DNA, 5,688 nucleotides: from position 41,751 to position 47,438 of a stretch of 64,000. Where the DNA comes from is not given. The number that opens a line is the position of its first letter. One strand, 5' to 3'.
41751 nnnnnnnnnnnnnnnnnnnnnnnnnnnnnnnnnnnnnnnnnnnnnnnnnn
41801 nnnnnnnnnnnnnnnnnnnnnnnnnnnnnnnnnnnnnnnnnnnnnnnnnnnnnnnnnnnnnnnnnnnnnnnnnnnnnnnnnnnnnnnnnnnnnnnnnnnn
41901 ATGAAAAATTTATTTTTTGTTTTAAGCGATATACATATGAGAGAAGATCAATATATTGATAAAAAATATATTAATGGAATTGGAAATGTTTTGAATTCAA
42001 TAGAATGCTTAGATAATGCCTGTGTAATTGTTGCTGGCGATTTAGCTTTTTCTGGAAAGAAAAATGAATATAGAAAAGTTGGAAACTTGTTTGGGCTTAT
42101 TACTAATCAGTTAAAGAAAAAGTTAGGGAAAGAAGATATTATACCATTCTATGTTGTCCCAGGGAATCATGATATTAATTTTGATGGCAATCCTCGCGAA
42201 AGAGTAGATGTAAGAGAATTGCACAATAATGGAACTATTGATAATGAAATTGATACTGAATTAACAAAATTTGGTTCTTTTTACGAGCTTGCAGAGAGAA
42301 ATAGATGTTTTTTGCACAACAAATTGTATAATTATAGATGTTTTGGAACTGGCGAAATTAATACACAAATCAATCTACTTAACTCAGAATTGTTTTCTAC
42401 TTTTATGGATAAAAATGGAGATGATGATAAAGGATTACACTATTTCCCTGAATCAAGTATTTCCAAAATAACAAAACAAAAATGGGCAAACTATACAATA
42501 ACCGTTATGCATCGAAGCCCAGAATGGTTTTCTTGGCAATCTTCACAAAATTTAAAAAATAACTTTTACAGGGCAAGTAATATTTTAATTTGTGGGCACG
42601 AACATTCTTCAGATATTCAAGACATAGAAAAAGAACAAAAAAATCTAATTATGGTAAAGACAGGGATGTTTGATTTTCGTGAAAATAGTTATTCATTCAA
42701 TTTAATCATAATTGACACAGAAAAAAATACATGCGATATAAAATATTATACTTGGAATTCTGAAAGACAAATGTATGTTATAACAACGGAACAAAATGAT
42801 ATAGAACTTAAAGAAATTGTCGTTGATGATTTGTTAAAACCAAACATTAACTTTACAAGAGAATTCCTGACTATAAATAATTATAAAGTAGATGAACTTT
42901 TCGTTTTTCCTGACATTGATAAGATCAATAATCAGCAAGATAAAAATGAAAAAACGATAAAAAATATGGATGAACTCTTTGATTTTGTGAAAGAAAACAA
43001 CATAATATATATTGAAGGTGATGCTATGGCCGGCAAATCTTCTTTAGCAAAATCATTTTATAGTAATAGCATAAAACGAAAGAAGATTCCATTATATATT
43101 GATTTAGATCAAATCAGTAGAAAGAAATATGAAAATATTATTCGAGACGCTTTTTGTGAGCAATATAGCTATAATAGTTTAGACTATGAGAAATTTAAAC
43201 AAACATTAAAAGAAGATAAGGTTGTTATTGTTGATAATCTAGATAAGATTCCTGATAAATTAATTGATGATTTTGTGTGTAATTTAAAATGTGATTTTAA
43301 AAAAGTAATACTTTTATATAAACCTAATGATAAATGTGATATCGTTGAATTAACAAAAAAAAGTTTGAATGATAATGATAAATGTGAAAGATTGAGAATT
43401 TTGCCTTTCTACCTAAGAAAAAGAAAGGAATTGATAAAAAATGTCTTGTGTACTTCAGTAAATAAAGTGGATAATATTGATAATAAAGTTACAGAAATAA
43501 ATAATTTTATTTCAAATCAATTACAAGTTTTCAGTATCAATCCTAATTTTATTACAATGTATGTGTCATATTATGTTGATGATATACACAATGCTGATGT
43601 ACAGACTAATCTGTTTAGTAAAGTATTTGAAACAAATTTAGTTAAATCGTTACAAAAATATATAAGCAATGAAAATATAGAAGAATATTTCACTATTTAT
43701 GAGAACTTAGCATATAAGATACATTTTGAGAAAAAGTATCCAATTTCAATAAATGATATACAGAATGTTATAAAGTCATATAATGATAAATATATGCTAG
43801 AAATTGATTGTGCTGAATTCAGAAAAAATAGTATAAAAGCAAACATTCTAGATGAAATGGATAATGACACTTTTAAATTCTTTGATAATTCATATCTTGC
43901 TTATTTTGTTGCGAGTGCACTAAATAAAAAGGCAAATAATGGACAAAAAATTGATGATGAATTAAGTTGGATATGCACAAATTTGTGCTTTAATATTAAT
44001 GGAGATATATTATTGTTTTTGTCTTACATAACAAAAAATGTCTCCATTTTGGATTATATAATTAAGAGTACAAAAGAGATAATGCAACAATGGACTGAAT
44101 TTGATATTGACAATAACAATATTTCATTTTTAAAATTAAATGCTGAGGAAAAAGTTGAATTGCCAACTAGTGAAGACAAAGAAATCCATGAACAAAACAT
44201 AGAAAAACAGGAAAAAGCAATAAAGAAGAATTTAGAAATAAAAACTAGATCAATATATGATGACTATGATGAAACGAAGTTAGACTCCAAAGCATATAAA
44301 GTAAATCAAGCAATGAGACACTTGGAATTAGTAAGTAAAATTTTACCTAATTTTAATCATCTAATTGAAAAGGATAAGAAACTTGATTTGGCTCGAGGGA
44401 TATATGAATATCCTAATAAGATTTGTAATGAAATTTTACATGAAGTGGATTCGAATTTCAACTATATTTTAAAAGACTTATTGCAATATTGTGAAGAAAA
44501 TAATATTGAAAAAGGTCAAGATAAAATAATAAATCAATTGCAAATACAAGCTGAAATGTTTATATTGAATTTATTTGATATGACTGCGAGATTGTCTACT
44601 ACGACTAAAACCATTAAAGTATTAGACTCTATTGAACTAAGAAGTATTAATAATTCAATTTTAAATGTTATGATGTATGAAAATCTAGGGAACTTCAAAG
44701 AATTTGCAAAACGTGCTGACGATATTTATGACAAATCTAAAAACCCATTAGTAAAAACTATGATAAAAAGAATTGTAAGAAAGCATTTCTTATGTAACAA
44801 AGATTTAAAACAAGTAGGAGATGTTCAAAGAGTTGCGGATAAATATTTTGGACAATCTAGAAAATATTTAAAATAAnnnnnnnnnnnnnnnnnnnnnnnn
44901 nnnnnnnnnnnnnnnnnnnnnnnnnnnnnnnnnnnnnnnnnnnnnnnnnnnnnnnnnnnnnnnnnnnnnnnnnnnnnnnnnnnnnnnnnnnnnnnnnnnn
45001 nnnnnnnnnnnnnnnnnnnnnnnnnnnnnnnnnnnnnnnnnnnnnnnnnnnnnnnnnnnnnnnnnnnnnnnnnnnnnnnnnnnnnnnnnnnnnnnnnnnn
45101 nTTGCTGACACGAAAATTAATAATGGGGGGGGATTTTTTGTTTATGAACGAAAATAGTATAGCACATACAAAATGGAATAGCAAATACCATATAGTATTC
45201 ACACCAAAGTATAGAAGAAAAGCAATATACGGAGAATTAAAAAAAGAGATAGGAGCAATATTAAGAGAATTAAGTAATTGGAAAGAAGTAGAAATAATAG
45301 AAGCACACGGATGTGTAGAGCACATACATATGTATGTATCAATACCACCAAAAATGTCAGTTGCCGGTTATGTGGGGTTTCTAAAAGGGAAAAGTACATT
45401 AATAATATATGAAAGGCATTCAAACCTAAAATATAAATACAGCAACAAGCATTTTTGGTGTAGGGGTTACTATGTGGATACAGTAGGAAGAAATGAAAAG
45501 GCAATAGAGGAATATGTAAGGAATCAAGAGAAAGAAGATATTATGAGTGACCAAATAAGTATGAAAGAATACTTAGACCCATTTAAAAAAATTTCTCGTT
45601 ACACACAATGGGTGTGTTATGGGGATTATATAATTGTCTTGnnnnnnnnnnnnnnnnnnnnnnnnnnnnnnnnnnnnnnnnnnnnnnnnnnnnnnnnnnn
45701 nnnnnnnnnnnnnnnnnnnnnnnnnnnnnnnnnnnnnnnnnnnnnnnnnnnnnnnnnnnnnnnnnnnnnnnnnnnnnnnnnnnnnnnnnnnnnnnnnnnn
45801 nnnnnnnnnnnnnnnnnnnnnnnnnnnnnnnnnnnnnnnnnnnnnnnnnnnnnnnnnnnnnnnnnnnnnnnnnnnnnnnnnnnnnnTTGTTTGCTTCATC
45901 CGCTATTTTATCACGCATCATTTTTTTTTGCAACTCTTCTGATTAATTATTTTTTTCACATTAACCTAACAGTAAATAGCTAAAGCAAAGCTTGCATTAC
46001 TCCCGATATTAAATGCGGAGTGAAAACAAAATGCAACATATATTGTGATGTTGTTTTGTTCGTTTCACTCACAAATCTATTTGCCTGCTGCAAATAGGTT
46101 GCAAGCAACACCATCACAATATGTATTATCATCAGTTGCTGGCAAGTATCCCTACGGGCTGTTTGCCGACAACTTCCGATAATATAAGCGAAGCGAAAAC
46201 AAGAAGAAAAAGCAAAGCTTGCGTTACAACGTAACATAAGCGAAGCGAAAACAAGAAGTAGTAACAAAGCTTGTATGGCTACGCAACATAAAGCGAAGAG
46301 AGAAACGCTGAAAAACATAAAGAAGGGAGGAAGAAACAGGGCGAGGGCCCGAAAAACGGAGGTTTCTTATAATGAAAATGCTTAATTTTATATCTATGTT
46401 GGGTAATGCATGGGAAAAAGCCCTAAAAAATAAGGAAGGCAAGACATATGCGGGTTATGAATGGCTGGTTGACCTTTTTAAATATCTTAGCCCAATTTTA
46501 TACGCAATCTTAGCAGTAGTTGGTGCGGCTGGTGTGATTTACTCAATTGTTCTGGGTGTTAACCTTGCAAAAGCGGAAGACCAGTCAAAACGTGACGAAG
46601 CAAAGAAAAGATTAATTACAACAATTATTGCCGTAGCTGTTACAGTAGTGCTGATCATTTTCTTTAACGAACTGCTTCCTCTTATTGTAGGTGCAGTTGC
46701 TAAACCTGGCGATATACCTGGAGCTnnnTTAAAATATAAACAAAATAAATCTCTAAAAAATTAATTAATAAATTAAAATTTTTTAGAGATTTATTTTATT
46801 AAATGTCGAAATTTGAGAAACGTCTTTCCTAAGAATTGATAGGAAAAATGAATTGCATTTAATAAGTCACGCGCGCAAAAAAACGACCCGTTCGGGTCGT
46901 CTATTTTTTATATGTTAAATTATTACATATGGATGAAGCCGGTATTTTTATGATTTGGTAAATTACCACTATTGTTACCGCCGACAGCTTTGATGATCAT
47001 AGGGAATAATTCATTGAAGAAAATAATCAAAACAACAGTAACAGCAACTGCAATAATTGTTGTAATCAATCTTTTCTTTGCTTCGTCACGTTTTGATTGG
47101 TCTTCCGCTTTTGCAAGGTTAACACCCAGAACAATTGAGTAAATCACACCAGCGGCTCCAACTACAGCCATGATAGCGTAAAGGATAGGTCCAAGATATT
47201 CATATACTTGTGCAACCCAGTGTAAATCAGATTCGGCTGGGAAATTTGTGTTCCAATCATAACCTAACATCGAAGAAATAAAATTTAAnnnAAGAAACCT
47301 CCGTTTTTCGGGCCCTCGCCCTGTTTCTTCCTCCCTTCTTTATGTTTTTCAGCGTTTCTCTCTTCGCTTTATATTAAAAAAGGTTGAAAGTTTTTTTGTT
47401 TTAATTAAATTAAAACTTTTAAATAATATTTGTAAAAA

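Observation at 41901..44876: A 991-aa ORF fuses an intact metallophosphoesterase to a NACHT/STAND-like NTPase and a long helical tail: candidate undescribed one-gene conflict (anti-phage) system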

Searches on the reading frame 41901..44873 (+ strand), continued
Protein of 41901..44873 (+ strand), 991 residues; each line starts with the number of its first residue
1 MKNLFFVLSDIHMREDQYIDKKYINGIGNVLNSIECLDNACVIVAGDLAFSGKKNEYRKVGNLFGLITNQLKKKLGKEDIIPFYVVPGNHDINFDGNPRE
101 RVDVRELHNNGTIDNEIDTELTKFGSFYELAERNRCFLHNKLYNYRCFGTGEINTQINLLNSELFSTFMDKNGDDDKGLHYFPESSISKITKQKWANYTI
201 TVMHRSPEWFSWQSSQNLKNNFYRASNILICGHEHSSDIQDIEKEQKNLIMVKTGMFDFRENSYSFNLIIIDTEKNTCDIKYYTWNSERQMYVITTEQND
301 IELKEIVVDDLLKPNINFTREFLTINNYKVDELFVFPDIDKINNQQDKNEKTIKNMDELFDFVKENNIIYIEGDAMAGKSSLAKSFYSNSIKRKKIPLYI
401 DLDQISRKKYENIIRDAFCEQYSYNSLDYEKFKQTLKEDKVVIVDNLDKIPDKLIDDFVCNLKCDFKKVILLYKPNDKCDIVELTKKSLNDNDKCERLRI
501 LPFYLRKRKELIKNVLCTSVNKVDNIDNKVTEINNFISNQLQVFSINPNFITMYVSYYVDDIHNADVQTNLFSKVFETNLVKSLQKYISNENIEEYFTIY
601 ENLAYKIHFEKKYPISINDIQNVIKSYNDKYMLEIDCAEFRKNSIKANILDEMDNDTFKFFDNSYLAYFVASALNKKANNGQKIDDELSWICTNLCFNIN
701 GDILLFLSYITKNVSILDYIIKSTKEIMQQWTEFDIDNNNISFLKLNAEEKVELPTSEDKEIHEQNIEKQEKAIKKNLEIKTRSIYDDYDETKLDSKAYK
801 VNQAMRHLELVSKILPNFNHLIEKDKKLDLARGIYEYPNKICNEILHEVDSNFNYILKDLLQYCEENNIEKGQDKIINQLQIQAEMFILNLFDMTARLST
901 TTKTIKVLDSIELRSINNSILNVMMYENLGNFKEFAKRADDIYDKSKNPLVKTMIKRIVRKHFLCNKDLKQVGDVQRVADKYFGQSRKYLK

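Call 81: find_encoding_contigs(protein=P0073, flank=8000, max_places=1)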
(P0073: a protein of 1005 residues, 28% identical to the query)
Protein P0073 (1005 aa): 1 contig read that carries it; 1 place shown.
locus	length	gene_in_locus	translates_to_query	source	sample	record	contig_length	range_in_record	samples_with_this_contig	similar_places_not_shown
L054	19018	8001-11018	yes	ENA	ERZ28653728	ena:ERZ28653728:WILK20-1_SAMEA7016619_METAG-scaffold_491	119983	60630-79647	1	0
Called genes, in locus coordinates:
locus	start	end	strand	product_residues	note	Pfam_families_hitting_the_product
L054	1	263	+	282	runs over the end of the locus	-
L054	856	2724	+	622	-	PF12161:HsdM_N, PF02384:N6_Mtase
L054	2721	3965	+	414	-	PF01420:Methylase_S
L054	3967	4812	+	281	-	-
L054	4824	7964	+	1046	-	PF04313:HSDR_N, PF04851:ResIII, PF18766:SWI2_SNF2, PF22679:T1R_D3-like, PF11867:T1RH-like_C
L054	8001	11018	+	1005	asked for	PF00149:Metallophos, PF24406:nSTAND_NTPase4 (faint)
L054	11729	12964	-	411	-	PF13102:Phage_int_SAM_5 (weak), PF14659:Phage_int_SAM_3, PF00589:Phage_integrase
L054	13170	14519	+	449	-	PF13173:AAA_14, PF13635:DUF4143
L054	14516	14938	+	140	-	-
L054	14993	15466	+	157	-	PF13306:LRR_5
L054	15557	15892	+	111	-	-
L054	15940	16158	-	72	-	PF12728:HTH_17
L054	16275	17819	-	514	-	PF03432:Relaxase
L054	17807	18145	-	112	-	PF21983:NikA-like, PF05713:MobC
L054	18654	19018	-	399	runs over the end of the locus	PF13481:AAA_25, PF03796:DnaB_C (weak)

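Call 87: find_encoding_contigs(protein=P0011, flank=6000, max_places=2)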
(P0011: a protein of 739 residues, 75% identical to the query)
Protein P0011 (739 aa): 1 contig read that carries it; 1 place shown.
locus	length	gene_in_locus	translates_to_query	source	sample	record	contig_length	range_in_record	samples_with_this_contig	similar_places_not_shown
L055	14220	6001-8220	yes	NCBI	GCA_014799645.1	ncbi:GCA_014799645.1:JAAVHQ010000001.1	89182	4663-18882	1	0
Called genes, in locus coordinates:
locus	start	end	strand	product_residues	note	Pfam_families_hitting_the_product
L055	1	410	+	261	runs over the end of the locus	PF00005:ABC_tran, PF02463:SMC_N (weak), PF13304:AAA_21 (faint)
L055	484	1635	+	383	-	-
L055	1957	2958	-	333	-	PF14057:GGGtGRT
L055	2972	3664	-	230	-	-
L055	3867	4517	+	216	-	PF13560:HTH_31, PF01381:HTH_3, PF12844:HTH_19, PF13443:HTH_26 (weak)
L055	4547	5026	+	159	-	-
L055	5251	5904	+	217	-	PF00149:Metallophos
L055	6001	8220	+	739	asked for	PF24406:nSTAND_NTPase4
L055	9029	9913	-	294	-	PF02899:Phage_int_SAM_1, PF13495:Phage_int_SAM_4 (weak), PF00589:Phage_integrase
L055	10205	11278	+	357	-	PF07478:Dala_Dala_lig_C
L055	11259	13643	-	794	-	-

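Call 88: search_protein_families(library=pfam, proteins=[P0212, P0251, P0252, P0235], max_evalue=0.001)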
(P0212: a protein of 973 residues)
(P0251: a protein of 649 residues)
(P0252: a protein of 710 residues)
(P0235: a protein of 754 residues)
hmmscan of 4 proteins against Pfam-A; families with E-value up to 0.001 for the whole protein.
P0212 (973 aa): 3 families
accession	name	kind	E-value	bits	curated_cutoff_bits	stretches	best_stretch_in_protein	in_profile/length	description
PF00149.33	Metallophos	-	1.7e-11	45.4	21.5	1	5-239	3-190/191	Calcineurin-like phosphoesterase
PF20720.3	nSTAND3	-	6.5e-07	29.6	27.2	1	365-415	5-54/155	Novel STAND NTPase 3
PF00005.33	ABC_tran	-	0.00064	20.8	25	0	373-408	7-43/137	ABC transporter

P0251 (649 aa): 3 families
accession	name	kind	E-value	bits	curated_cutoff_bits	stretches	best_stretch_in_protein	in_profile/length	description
PF24406.1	nSTAND_NTPase4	-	3.7e-10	40.2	27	1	254-311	1-58/58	Novel STAND NTPase 4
PF13173.12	AAA_14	-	3.9e-05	24.1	27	1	6-113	3-100/129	AAA domain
PF25199.1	nSTAND_NTPase5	-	0.00071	19.9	34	0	8-115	44-135/145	Novel STAND NTPase 5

P0252 (710 aa): 4 families
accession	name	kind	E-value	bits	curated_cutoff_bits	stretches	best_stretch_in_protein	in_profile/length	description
PF24406.1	nSTAND_NTPase4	-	0.00011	22.6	27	1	314-370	3-58/58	Novel STAND NTPase 4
PF07724.20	AAA_2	-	0.00044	20.8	27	0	66-161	5-101/166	AAA domain (Cdc48 subfamily)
PF13173.12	AAA_14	-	0.00051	20.5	27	1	65-168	3-95/129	AAA domain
PF00004.35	AAA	-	0.00067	20.6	21.2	0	67-159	1-92/131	ATPase family associated with various cellular activities (AAA)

P0235 (754 aa): 4 families
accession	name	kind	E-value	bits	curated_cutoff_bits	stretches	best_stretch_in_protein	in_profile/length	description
PF13401.12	AAA_22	-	4.3e-05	24.3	27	1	106-199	10-110/130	AAA domain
PF24406.1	nSTAND_NTPase4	-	5e-05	23.7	27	1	349-407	1-58/58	Novel STAND NTPase 4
PF00004.35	AAA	-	0.00011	23.1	21.2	1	107-213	4-114/131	ATPase family associated with various cellular activities (AAA)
PF13173.12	AAA_14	-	0.00065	20.2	27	0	105-187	6-77/129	AAA domain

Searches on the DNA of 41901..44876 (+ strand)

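Call 14: search_dna_similar(query=window:41901-44876:+, collection=plasmids, mode=near, max_rows=10)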
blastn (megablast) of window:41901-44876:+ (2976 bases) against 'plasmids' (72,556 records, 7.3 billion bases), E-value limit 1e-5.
No match.

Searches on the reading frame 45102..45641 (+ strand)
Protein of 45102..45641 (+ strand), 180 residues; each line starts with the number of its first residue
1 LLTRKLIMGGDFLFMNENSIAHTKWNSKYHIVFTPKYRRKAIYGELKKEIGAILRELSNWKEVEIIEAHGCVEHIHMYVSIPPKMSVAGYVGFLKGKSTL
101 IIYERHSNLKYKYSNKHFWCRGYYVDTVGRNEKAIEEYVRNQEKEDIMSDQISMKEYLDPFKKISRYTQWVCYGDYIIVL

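Call 13: search_protein_families(library=pfam, proteins=[window:45102-45641:+], max_evalue=0.01)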
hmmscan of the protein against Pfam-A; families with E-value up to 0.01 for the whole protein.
window:45102-45641:+ (180 aa): 1 family
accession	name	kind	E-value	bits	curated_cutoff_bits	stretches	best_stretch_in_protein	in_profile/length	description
PF01797.21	Y1_Tnp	-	2.2e-34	118.6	23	1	24-142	2-121/121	Transposase IS200 like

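Call 28: search_protein_families(library=padloc, proteins=[window:45102-45641:+], max_evalue=0.01)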
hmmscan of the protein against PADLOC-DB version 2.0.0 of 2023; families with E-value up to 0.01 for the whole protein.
window:45102-45641:+ (180 aa): 0 families

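Call 29: search_protein_families(library=ncbifam, proteins=[window:45102-45641:+], max_evalue=0.01)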
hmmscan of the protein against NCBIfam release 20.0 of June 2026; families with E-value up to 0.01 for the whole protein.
window:45102-45641:+ (180 aa): 2 families
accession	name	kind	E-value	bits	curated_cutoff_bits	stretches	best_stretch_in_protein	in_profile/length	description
NF033573.1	transpos_IS200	equivalog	3.7e-39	133.8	55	1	19-141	3-126/126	IS200/IS605 family transposase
NF047646.1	REP_Tyr_transpos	equivalog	0.00074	19.4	80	1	32-137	13-122/146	REP-associated tyrosine transposase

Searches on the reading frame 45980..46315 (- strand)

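Call 13: search_protein_families(library=pfam, proteins=[window:45980-46315:-], max_evalue=0.01)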
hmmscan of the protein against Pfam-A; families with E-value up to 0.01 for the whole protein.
window:45980-46315:- (111 aa): 0 families

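Call 28: search_protein_families(library=padloc, proteins=[window:45980-46315:-], max_evalue=0.01)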
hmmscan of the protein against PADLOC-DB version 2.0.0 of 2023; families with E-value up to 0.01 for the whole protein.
window:45980-46315:- (111 aa): 0 families

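Call 29: search_protein_families(library=ncbifam, proteins=[window:45980-46315:-], max_evalue=0.01)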
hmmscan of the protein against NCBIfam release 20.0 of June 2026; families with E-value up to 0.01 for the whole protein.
window:45980-46315:- (111 aa): 1 family
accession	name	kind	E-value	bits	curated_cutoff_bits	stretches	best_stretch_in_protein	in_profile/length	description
NF045890.1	conj_pls20_p028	equivalog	0.0059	15.5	150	1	39-90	77-128/377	pLS20_p028 family conjugation system transmembrane protein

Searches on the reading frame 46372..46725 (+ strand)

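Call 13: search_protein_families(library=pfam, proteins=[window:46372-46725:+], max_evalue=0.01)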
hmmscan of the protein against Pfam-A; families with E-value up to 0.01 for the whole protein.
window:46372-46725:+ (118 aa): 5 families
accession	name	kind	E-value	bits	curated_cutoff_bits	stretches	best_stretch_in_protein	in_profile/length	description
PF18895.5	T4SS_pilin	-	3.4e-06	27.5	26.6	1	39-94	9-64/71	Type IV secretion system pilin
PF01595.25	CNNM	-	0.0026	17.9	28.4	1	23-107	33-109/181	Cyclin M transmembrane N-terminal domain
PF16192.10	PMT_4TMC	-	0.0031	17.5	32.4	1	36-109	125-187/202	C-terminal four TMM region of protein-O-mannosyltransferase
PF14110.11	DUF4282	-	0.0045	18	27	0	39-97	12-63/86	Domain of unknown function (DUF4282)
PF13687.11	DUF4153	-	0.0054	16.4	27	1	37-98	128-191/373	Domain of unknown function (DUF4153)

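Call 28: search_protein_families(library=padloc, proteins=[window:46372-46725:+], max_evalue=0.01)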
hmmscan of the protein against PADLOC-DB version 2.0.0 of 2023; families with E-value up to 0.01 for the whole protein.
window:46372-46725:+ (118 aa): 1 family
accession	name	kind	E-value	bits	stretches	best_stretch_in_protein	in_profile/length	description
PDLC04500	PDC-M18B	-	6.5e-05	20.5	1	34-105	33-106/174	-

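Call 29: search_protein_families(library=ncbifam, proteins=[window:46372-46725:+], max_evalue=0.01)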
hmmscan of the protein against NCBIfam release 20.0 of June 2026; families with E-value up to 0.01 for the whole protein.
window:46372-46725:+ (118 aa): 1 family
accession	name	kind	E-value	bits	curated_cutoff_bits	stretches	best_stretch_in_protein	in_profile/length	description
NF045849.1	ICE_MMCAP2_0565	equivalog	1.8e-09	37.2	40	1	36-99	10-74/80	Mbov_0395 family pilin-like conjugal transfer protein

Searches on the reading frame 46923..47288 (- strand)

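Call 28: search_protein_families(library=padloc, proteins=[window:46923-47288:-], max_evalue=0.01)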
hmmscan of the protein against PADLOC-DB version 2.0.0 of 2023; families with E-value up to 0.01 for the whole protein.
window:46923-47288:- (121 aa): 1 family
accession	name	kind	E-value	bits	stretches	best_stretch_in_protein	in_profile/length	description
PDLC04500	PDC-M18B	-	2.6e-05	21.8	1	29-98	35-106/174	-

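Call 29: search_protein_families(library=ncbifam, proteins=[window:46923-47288:-], max_evalue=0.01)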
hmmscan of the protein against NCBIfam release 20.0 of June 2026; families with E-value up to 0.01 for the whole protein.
window:46923-47288:- (121 aa): 2 families
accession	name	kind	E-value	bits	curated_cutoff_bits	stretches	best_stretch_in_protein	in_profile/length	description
NF045849.1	ICE_MMCAP2_0565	equivalog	3.7e-09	36.2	40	1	27-92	8-74/80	Mbov_0395 family pilin-like conjugal transfer protein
NF045889.1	ICE_Mbov_0396_TM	equivalog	0.0031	17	70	1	34-100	53-119/306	Mbov_0396 family ICE element transmembrane protein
